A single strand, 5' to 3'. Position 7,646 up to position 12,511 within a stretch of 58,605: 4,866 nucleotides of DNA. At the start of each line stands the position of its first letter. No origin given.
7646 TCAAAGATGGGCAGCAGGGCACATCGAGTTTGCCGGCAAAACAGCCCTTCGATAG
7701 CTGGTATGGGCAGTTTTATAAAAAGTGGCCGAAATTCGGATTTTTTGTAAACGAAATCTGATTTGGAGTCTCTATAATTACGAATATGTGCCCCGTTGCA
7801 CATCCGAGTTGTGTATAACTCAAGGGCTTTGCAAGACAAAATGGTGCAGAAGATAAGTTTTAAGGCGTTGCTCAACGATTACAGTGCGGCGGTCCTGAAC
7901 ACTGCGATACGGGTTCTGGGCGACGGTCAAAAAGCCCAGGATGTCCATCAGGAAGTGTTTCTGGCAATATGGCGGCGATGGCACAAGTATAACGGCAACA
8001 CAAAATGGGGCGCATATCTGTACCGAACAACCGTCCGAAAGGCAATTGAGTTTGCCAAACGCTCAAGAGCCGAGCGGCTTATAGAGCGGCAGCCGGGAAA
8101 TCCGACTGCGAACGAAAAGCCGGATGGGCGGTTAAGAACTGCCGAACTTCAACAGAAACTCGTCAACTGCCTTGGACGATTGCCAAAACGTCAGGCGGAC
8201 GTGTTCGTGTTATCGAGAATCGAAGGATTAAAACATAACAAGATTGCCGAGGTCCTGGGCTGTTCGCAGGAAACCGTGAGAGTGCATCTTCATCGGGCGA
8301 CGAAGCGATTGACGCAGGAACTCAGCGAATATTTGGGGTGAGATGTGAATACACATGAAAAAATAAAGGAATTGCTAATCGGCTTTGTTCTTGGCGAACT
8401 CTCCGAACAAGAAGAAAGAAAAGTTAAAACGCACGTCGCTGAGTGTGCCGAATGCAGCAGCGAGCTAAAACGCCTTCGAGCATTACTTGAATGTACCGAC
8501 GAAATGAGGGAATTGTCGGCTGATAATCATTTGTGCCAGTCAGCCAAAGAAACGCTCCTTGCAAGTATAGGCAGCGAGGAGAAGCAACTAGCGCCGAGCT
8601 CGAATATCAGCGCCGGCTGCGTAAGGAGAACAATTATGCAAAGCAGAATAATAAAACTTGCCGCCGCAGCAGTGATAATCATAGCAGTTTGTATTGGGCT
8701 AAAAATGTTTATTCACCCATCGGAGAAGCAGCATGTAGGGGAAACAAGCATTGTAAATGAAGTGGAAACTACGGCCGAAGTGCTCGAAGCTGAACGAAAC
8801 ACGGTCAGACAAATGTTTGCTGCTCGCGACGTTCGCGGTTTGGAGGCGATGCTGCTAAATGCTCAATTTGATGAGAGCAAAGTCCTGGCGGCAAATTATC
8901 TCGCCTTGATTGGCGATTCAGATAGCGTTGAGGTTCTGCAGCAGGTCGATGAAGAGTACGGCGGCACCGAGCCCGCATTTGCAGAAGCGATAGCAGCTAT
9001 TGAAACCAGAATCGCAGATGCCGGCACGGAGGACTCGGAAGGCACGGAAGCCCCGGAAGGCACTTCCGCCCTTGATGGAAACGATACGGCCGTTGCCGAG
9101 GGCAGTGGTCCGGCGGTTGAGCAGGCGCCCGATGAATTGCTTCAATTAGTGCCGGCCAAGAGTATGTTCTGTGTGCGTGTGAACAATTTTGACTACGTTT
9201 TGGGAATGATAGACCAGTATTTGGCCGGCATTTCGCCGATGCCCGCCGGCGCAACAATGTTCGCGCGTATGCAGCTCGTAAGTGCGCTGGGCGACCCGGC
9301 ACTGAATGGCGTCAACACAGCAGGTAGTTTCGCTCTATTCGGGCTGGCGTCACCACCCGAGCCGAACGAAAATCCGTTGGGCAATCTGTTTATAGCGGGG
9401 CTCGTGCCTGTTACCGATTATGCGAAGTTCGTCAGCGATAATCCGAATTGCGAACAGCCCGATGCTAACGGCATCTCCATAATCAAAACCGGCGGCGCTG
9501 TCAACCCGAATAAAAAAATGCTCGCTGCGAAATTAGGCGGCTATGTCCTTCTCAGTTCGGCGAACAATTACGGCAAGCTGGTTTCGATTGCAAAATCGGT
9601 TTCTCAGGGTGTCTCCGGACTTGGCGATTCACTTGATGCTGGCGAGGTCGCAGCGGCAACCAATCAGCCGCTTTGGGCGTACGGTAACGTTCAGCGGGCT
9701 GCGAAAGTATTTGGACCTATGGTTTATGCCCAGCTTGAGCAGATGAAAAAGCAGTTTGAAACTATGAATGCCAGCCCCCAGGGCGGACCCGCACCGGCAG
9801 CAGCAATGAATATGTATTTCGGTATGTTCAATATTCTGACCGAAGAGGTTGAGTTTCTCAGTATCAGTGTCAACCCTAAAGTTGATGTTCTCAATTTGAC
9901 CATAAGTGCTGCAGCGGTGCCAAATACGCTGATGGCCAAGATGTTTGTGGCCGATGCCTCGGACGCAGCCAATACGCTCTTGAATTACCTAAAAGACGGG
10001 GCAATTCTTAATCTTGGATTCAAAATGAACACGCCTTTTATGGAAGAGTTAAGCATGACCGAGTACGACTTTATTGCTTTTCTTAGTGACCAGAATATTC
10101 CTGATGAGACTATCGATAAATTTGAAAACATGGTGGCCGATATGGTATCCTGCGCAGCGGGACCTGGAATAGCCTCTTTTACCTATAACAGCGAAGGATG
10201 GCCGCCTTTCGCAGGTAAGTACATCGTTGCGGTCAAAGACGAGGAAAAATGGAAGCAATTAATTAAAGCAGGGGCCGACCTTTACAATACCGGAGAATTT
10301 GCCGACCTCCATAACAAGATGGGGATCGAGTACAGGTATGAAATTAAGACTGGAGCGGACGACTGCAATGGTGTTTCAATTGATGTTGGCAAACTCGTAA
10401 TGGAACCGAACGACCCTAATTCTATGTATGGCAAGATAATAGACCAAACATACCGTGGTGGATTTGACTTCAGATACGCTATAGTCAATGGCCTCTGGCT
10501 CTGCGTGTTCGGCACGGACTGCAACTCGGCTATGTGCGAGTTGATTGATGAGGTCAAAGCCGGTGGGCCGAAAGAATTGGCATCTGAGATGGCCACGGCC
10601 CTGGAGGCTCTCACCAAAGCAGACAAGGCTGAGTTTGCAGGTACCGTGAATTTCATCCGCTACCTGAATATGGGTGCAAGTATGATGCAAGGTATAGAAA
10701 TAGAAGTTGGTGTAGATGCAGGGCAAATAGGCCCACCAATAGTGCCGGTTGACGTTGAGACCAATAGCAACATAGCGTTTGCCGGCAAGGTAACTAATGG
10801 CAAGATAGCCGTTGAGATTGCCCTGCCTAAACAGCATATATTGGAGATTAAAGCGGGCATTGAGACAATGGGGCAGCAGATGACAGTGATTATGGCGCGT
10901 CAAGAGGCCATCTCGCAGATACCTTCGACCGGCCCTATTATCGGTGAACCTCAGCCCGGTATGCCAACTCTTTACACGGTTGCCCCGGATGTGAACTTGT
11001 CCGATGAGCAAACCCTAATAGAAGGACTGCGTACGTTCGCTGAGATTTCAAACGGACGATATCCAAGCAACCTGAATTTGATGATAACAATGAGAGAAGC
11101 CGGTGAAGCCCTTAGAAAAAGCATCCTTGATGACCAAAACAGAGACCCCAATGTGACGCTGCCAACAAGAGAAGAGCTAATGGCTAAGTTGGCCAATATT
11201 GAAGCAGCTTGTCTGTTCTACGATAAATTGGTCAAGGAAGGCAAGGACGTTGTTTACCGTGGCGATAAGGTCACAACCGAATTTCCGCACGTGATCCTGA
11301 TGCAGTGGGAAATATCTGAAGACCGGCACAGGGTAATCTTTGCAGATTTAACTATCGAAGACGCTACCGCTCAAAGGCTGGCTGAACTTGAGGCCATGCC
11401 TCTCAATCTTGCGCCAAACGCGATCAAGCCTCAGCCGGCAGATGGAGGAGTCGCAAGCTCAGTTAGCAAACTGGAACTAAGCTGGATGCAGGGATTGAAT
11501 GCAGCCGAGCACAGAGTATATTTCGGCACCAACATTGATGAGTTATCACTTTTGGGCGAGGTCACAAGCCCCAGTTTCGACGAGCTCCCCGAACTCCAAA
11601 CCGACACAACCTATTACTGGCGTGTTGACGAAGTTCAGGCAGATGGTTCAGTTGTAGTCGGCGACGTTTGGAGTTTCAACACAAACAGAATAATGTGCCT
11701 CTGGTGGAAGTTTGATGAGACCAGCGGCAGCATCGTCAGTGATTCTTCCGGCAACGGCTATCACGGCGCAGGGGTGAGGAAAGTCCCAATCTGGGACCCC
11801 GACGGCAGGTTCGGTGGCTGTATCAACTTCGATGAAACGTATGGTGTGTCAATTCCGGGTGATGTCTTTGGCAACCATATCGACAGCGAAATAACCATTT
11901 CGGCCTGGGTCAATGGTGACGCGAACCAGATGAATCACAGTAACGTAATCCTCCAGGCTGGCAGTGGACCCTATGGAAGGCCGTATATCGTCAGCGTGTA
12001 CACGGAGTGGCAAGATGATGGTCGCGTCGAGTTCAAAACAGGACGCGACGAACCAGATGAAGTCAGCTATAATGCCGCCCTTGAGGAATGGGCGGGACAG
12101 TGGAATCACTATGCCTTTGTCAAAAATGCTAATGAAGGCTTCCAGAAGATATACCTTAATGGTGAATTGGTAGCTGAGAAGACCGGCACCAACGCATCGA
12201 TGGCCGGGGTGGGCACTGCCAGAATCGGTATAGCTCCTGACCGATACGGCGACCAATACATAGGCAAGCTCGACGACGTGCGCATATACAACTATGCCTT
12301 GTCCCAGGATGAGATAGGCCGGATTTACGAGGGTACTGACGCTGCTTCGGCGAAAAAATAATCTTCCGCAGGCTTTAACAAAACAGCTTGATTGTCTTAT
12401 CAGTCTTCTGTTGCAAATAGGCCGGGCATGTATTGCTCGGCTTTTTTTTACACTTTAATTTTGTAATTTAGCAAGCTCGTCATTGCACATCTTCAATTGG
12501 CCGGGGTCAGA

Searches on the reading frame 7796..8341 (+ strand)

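Call 14: search_protein_families(library=pfam, proteins=[window:7796-8341:+], max_evalue=0.01)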
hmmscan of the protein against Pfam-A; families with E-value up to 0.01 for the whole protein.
window:7796-8341:+ (181 aa): 8 families
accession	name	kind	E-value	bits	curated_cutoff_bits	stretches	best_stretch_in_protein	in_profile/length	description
PF08281.18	Sigma70_r4_2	-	1.1e-16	60.6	25.7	1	120-172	2-54/54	Sigma-70, region 4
PF04542.20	Sigma70_r2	-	1.5e-12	47.6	24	1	26-91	2-69/71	Sigma-70 region 2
PF04545.22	Sigma70_r4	-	2.1e-11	43.6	24.1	1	125-172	1-48/50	Sigma-70, region 4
PF00196.25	GerE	-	9.7e-06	25.6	23.5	1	131-172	5-45/57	Bacterial regulatory proteins, luxR family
PF07638.17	Sigma70_ECF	-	1.4e-05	25.5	21.1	1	77-177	81-184/185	ECF sigma factor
PF13384.12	HTH_23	-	0.00052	20.2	24.6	1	134-168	8-41/50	Homeodomain-like domain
PF14023.12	Bestrophin-like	-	0.0075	16.3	32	1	18-99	86-163/232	Bestrophin-like domain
PF22233.2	PhyR_sigma-like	-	0.0076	16.5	27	0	132-170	9-45/50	Response regulator PhyR, sigma-like domain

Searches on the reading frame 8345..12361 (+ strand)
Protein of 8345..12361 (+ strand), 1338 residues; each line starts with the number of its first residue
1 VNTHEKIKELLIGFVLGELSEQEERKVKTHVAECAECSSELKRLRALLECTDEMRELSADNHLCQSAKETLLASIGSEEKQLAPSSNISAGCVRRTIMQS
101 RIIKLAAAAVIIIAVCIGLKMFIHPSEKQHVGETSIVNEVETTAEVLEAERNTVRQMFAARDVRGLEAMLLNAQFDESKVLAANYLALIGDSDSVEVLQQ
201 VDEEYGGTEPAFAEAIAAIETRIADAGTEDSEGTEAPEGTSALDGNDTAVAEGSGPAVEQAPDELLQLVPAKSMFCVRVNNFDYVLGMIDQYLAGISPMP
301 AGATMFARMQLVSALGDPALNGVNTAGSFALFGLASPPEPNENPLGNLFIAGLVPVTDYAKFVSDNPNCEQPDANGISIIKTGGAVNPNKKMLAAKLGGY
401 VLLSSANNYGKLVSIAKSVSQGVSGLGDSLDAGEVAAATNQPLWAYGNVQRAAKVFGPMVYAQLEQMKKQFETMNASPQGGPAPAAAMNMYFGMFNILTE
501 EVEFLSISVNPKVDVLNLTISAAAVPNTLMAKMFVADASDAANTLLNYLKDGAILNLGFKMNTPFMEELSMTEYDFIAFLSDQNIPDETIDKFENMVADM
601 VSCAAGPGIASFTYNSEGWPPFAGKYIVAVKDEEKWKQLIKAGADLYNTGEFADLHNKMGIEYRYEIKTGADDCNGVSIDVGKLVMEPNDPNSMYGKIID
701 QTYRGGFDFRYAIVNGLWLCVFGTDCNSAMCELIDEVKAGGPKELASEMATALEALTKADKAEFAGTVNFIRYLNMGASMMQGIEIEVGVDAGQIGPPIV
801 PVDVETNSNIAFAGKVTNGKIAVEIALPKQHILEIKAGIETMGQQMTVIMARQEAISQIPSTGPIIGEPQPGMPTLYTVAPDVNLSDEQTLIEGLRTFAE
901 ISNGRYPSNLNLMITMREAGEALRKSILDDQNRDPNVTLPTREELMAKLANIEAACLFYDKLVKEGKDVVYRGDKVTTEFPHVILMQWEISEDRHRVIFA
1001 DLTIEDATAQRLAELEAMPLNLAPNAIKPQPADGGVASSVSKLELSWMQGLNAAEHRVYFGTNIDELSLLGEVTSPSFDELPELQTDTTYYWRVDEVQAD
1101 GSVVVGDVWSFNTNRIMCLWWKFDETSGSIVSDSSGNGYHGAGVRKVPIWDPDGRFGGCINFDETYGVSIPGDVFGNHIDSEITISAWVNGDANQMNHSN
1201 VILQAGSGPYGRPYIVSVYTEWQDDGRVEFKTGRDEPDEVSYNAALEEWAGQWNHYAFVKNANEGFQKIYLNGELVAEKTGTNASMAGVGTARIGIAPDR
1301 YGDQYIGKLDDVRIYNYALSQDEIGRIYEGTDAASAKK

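Call 14: search_protein_families(library=pfam, proteins=[window:8345-12361:+], max_evalue=0.01)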
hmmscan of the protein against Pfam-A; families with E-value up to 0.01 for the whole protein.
window:8345-12361:+ (1338 aa): 3 families
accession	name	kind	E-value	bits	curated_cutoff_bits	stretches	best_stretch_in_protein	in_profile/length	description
PF13385.13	Laminin_G_3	-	5.8e-22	78.9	27.6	1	1167-1324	6-150/151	Concanavalin A-like lectin/glucanases superfamily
PF13490.11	zf-HC2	-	3e-06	27.6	22.2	1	6-37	3-34/35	Putative zinc-finger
PF02973.23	Sialidase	-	0.0079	16.2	26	0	1252-1326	99-183/189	Sialidase, N-terminal domain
